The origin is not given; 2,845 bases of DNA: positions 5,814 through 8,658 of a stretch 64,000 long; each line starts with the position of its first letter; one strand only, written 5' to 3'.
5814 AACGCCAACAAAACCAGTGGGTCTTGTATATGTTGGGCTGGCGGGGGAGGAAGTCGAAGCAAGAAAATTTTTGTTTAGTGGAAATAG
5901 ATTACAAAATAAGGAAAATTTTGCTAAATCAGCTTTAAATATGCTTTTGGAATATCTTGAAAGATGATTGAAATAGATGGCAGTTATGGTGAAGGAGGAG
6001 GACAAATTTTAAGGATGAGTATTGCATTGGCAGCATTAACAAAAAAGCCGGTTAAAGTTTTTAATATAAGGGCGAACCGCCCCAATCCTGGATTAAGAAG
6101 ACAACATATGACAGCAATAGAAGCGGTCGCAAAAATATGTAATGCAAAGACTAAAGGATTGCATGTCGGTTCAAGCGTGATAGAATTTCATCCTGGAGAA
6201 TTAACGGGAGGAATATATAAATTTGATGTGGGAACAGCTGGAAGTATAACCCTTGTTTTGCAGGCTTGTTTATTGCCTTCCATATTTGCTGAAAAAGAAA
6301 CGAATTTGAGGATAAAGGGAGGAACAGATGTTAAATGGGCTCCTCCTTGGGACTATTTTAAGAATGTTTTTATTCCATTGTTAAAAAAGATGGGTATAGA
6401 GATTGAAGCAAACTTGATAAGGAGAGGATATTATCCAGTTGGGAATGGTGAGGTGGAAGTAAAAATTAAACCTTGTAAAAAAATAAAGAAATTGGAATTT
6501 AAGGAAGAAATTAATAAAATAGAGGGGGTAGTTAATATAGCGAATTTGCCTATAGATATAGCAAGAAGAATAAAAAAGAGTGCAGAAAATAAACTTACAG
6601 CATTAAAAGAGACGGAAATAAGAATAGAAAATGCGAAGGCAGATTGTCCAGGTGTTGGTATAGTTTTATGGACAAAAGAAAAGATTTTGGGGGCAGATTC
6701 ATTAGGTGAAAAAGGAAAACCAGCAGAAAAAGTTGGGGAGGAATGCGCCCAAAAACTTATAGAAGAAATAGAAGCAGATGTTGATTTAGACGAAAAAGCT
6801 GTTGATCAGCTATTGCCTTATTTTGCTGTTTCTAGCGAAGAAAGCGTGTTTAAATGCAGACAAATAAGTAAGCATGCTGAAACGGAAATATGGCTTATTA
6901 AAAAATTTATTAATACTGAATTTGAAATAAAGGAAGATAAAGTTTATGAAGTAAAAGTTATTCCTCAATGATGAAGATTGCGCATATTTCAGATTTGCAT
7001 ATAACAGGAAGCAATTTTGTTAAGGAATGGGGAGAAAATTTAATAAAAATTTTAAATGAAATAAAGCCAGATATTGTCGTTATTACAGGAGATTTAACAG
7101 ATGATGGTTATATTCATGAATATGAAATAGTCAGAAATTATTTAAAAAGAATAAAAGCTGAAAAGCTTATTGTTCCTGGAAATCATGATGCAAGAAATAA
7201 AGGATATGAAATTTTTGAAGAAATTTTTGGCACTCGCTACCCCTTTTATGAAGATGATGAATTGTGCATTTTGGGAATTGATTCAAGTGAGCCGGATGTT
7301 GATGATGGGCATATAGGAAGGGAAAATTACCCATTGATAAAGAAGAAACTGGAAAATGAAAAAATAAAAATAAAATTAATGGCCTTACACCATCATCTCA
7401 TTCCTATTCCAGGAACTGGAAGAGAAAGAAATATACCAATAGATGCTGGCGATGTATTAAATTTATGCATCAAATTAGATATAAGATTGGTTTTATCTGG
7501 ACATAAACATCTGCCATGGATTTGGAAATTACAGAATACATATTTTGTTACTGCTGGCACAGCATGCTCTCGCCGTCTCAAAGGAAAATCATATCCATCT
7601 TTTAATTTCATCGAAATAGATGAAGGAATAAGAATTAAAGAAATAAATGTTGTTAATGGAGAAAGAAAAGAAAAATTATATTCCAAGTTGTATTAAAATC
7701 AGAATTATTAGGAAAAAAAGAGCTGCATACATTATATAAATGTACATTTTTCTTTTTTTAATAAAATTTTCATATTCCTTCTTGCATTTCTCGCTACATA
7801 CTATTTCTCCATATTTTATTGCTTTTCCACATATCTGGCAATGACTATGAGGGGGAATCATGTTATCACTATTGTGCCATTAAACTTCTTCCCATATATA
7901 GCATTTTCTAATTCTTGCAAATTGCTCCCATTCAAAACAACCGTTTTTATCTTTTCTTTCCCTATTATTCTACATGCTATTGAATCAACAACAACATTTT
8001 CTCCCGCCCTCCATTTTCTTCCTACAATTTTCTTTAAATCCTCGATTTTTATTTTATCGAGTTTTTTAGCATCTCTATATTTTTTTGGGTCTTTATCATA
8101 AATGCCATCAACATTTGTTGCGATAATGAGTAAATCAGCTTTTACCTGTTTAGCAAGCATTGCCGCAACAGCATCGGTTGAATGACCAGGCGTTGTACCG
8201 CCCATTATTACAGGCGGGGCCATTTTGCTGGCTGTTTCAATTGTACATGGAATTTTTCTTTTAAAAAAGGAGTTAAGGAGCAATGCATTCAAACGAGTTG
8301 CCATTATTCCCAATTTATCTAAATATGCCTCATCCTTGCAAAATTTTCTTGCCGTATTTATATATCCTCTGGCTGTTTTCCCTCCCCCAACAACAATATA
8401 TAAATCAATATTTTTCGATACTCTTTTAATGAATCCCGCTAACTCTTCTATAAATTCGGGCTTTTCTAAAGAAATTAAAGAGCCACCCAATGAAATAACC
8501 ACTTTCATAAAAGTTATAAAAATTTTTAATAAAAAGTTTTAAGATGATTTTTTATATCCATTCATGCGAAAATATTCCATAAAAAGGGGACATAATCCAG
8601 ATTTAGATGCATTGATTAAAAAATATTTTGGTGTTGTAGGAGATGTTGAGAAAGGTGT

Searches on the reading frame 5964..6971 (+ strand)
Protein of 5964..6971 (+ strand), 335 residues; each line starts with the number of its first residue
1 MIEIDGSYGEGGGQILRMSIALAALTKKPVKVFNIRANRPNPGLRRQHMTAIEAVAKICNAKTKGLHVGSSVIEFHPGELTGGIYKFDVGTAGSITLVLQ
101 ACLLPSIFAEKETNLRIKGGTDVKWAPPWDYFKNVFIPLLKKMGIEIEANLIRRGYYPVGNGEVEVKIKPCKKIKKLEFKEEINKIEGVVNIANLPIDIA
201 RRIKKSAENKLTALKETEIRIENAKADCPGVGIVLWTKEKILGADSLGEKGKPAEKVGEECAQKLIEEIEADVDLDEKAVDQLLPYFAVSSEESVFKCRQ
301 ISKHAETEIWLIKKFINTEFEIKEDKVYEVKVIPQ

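Call 34: search_protein_families(library=pfam, proteins=[window:5964-6971:+], max_evalue=0.000001)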
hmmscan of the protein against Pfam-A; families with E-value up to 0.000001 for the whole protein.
window:5964-6971:+ (335 aa): 2 families
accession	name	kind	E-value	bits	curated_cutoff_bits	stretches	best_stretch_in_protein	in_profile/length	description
PF01137.26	RTC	-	3.3e-83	278.7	27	1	8-322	1-221/221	RNA 3'-terminal phosphate cyclase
PF05189.18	RTC_insert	-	1.5e-19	70.7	23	1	181-270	4-102/102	RNA 3'-terminal phosphate cyclase (RTC), insert domain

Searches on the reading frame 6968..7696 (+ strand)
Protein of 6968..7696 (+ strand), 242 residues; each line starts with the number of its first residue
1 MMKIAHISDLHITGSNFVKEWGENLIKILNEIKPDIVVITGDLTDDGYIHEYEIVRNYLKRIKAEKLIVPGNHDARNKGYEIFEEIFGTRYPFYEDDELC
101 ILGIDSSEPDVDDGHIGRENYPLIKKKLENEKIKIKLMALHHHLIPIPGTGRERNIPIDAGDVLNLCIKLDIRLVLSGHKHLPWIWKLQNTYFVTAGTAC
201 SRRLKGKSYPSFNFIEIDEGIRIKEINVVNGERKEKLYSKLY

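Call 34: search_protein_families(library=pfam, proteins=[window:6968-7696:+], max_evalue=0.000001)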
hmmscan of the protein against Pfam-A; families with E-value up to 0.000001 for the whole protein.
window:6968-7696:+ (242 aa): 2 families
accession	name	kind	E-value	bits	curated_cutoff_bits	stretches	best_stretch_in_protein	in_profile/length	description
PF00149.33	Metallophos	-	6.4e-20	72.8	21.5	1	2-182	1-190/191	Calcineurin-like phosphoesterase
PF12850.12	Metallophos_2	-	9.7e-11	42.3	27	1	2-218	1-152/154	Calcineurin-like phosphoesterase superfamily domain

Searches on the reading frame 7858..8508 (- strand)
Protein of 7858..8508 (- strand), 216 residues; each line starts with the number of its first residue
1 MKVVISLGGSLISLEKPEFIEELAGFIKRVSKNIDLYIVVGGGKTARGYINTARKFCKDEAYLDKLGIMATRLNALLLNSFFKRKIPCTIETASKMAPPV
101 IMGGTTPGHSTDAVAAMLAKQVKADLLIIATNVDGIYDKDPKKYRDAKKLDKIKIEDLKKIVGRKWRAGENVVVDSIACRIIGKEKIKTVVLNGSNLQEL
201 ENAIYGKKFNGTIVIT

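Call 34: search_protein_families(library=pfam, proteins=[window:7858-8508:-], max_evalue=0.000001)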
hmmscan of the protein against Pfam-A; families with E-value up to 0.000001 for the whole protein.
window:7858-8508:- (216 aa): 1 family
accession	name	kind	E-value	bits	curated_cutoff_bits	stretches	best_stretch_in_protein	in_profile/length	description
PF00696.33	AA_kinase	-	8e-36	124.4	24.9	1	1-193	1-234/234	Amino acid kinase family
